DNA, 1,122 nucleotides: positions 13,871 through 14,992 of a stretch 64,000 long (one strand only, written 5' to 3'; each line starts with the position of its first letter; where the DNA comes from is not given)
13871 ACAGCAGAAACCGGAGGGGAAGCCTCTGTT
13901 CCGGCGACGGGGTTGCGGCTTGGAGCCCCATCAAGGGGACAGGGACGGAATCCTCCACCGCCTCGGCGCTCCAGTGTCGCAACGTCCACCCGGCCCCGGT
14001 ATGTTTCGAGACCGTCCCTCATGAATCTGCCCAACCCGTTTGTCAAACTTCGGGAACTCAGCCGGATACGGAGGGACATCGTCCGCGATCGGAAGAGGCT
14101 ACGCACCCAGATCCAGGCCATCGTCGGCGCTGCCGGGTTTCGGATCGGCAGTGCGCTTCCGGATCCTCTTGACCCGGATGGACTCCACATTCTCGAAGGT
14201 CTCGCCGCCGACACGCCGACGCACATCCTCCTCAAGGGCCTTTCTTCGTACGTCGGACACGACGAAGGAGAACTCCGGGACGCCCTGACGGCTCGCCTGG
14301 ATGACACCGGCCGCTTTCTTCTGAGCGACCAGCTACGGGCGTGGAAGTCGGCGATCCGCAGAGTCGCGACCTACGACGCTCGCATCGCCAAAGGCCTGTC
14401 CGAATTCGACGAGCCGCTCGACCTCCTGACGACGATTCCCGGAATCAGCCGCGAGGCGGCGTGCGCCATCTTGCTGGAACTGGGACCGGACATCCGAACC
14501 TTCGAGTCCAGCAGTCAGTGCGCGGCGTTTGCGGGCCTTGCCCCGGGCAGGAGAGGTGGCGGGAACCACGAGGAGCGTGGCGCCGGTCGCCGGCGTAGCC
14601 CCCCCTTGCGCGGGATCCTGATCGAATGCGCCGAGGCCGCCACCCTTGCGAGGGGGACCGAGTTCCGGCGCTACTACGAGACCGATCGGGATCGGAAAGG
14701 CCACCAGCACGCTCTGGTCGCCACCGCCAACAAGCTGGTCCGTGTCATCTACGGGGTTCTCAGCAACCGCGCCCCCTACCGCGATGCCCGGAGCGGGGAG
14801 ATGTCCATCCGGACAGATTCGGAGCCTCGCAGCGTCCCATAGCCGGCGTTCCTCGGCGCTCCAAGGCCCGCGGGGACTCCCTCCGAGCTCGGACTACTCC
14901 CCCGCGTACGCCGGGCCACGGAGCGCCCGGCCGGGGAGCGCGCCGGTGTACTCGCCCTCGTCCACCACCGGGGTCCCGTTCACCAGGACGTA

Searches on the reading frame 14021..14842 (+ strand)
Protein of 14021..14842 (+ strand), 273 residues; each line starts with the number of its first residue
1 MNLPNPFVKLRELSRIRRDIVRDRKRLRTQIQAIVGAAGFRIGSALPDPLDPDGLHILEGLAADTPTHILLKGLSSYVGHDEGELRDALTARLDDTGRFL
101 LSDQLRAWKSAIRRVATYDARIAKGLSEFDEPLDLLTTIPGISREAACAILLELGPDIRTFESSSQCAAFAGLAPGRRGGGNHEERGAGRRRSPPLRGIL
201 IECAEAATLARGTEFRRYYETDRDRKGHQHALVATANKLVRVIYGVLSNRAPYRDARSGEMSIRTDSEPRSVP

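Call 62: search_protein_families(library=ncbifam, proteins=[window:14021-14842:+], max_evalue=10)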
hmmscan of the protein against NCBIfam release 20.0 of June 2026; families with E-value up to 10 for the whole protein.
window:14021-14842:+ (273 aa): 2 families
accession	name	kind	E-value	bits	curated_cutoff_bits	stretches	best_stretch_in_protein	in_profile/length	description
NF033542.1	transpos_IS110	equivalog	8.9e-36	123.7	140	1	9-251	122-342/343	IS110 family RNA-guided transposase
NF052498.1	TIGR_Tas_endo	equivalog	1.4e-06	28.4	100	1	105-231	39-169/215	TIGR-Tas system RNA-guided endonuclease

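Call 63: search_protein_families(library=pfam, proteins=[window:14021-14842:+], max_evalue=10)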
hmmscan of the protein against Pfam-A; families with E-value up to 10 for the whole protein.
window:14021-14842:+ (273 aa): 2 families
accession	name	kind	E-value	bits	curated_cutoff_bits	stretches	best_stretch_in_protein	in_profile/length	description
PF02371.22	Transposase_20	-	1.2e-15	58.1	21.3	1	134-220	2-87/87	Transposase IS116/IS110/IS902 family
PF01548.23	DEDD_Tnp_IS110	-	0.024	14.9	29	1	8-34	123-149/155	Transposase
